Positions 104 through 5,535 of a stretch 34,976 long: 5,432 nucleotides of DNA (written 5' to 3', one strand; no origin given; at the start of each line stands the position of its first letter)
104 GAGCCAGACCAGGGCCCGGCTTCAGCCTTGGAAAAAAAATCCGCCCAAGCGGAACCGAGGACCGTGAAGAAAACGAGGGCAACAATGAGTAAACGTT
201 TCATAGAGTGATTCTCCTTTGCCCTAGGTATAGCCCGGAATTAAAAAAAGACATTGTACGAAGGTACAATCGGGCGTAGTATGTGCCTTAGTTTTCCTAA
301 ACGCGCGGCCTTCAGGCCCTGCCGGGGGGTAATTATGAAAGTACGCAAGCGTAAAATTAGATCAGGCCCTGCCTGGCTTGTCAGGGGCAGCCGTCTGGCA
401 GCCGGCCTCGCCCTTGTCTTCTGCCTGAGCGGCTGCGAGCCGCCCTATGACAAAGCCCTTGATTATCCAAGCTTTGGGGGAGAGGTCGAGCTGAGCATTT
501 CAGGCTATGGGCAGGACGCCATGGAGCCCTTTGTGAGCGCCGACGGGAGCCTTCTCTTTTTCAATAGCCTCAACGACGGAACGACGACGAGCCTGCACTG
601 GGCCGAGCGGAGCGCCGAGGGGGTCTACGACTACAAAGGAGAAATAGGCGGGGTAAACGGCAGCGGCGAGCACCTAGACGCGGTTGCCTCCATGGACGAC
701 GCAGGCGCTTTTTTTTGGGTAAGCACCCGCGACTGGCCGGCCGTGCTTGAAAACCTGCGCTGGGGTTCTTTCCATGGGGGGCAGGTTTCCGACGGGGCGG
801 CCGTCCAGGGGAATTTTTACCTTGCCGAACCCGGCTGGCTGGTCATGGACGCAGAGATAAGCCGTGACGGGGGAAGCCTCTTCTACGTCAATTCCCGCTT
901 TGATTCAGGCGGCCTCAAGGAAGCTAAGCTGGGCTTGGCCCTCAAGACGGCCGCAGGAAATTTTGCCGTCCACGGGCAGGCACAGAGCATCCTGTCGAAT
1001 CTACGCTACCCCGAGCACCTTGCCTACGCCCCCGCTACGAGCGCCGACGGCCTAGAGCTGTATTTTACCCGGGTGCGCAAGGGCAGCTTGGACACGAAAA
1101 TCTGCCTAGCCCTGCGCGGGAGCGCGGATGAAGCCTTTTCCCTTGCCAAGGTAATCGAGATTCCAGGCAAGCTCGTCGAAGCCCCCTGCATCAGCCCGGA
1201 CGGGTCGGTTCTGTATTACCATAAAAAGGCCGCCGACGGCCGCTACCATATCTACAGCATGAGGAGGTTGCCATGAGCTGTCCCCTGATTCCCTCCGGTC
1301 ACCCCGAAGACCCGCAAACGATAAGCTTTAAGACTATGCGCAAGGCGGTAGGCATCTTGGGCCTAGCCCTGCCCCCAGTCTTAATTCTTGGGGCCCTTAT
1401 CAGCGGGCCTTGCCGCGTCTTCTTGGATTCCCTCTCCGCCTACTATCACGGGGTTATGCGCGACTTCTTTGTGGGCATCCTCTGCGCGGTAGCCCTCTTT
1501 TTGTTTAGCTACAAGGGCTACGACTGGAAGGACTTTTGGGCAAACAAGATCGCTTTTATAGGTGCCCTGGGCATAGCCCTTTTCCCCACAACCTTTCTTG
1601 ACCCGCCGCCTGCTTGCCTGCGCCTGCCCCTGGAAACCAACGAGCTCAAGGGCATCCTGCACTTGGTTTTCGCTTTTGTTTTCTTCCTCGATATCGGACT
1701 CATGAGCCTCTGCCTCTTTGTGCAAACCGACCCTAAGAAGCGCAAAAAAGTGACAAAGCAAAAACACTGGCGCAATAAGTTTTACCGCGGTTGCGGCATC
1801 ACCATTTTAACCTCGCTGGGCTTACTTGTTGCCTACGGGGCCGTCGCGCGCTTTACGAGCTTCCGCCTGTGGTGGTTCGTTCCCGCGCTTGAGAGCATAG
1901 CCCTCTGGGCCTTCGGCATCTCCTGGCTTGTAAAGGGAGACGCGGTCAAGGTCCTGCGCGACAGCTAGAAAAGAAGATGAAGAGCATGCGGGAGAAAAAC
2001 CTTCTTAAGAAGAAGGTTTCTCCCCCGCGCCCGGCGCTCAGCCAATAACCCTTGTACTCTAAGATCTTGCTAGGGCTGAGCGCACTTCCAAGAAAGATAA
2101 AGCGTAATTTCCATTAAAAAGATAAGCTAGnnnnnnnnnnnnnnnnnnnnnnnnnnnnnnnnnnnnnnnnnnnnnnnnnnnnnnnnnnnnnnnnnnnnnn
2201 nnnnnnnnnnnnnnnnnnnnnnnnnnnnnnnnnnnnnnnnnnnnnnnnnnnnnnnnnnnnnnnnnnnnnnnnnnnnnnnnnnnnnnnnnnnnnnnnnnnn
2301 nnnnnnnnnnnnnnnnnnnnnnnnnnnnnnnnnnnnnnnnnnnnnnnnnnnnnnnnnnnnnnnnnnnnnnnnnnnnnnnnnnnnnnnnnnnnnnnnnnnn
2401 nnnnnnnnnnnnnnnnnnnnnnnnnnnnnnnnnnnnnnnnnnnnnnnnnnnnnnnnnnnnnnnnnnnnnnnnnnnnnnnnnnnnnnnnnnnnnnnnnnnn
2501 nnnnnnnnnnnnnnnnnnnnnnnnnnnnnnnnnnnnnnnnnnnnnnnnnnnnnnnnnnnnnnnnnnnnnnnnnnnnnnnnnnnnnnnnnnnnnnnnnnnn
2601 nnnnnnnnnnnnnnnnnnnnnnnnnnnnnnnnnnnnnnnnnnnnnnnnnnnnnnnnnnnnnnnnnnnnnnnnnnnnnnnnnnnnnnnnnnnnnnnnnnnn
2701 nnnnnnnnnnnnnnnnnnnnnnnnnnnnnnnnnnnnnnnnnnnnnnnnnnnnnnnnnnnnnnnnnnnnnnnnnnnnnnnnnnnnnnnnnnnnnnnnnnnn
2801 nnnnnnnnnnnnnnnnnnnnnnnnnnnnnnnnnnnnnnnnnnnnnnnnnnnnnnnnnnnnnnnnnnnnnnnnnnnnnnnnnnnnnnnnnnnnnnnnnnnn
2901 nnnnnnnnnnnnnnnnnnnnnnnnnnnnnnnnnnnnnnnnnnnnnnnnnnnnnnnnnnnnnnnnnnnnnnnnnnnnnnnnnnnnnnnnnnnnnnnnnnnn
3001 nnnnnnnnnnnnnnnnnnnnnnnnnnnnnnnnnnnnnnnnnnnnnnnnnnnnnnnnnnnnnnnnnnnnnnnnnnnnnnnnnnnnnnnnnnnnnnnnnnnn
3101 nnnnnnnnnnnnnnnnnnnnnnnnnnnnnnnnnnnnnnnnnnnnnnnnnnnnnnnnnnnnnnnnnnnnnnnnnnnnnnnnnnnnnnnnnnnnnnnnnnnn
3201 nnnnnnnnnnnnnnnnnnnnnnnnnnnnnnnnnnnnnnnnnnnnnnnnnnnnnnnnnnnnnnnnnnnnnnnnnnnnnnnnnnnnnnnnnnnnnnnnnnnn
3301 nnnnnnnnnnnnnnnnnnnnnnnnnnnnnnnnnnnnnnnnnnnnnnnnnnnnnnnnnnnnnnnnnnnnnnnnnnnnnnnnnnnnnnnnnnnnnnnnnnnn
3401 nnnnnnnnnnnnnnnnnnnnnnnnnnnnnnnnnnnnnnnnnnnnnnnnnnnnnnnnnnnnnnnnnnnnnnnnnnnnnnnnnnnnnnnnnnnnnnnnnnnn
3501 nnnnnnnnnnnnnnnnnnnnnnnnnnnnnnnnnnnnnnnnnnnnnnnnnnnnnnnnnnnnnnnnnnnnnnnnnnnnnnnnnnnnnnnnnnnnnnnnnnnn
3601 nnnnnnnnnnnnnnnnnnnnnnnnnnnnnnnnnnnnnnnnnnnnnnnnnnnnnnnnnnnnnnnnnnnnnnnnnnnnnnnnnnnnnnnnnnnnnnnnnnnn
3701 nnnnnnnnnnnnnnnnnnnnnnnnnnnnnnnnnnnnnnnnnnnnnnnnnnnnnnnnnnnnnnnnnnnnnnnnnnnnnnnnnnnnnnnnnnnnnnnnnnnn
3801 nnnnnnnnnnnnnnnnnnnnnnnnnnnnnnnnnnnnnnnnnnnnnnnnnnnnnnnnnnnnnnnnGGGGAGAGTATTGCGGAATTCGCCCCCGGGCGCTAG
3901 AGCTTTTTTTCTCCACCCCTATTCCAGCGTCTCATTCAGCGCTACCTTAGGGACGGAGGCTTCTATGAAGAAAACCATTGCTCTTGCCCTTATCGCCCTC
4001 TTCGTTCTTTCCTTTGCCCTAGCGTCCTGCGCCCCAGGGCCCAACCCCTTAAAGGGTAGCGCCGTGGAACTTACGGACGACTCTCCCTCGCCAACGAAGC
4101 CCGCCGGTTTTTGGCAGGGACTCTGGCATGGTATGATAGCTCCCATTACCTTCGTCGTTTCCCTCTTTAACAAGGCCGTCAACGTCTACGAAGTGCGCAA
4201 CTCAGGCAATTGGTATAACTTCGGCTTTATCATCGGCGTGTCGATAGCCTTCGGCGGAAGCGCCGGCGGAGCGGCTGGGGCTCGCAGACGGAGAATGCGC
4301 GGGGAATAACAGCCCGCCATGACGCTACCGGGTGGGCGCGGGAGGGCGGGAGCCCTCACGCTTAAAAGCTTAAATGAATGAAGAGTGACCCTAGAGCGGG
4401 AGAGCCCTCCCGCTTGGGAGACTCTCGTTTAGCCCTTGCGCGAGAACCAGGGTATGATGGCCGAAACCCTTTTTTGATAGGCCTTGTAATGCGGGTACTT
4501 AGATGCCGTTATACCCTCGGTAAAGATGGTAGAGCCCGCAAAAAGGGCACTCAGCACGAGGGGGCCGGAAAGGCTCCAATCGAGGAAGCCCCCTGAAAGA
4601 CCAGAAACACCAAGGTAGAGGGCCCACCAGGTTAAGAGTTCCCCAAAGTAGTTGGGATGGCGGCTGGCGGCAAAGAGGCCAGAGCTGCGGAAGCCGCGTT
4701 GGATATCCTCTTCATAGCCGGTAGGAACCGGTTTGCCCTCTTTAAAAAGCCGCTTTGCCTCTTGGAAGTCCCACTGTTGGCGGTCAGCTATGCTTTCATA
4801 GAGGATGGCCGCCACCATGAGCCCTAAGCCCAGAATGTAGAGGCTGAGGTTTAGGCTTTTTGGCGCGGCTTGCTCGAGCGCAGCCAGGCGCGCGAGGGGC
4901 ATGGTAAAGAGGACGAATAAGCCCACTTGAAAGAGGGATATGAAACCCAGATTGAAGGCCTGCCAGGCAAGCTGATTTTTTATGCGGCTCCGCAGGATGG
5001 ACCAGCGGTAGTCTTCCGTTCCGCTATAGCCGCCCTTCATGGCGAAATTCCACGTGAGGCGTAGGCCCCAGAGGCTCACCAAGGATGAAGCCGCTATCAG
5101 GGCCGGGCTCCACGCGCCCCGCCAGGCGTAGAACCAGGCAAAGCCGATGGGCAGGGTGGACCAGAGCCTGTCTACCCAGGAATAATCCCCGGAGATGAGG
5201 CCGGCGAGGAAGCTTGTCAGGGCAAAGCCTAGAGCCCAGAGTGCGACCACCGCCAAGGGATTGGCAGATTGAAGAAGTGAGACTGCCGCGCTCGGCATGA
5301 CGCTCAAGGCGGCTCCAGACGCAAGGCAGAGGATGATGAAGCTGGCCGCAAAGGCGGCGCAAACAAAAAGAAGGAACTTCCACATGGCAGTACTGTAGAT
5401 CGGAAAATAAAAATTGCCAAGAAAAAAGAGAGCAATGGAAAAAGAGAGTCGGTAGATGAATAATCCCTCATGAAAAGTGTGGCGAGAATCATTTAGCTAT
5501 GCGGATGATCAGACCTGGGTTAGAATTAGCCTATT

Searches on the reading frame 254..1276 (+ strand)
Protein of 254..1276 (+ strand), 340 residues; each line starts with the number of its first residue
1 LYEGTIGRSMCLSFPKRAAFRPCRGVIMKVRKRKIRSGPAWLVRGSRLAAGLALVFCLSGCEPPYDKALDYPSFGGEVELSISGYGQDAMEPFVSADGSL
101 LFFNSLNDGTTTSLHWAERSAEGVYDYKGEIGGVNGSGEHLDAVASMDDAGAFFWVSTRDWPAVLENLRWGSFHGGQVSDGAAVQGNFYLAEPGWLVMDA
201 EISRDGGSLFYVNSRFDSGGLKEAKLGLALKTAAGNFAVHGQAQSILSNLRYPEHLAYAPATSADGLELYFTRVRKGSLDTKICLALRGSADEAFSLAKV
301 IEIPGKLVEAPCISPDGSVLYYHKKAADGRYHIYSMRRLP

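Call 26: search_protein_families(library=pfam, proteins=[window:254-1276:+], max_evalue=0.001)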
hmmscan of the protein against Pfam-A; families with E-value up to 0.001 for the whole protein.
window:254-1276:+ (340 aa): 1 family
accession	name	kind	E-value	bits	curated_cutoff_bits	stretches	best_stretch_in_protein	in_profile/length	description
PF07676.18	PD40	-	2.5e-09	37.3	20.9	0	83-105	6-27/38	WD40-like Beta Propeller Repeat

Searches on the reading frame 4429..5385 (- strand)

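Call 26: search_protein_families(library=pfam, proteins=[window:4429-5385:-], max_evalue=0.001)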
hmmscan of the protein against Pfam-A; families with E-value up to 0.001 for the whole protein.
window:4429-5385:- (318 aa): 1 family
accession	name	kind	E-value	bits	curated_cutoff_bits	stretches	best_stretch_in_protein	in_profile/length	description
PF06966.17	DUF1295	-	7e-40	137.4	20.4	1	59-307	2-235/235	Protein of unknown function (DUF1295)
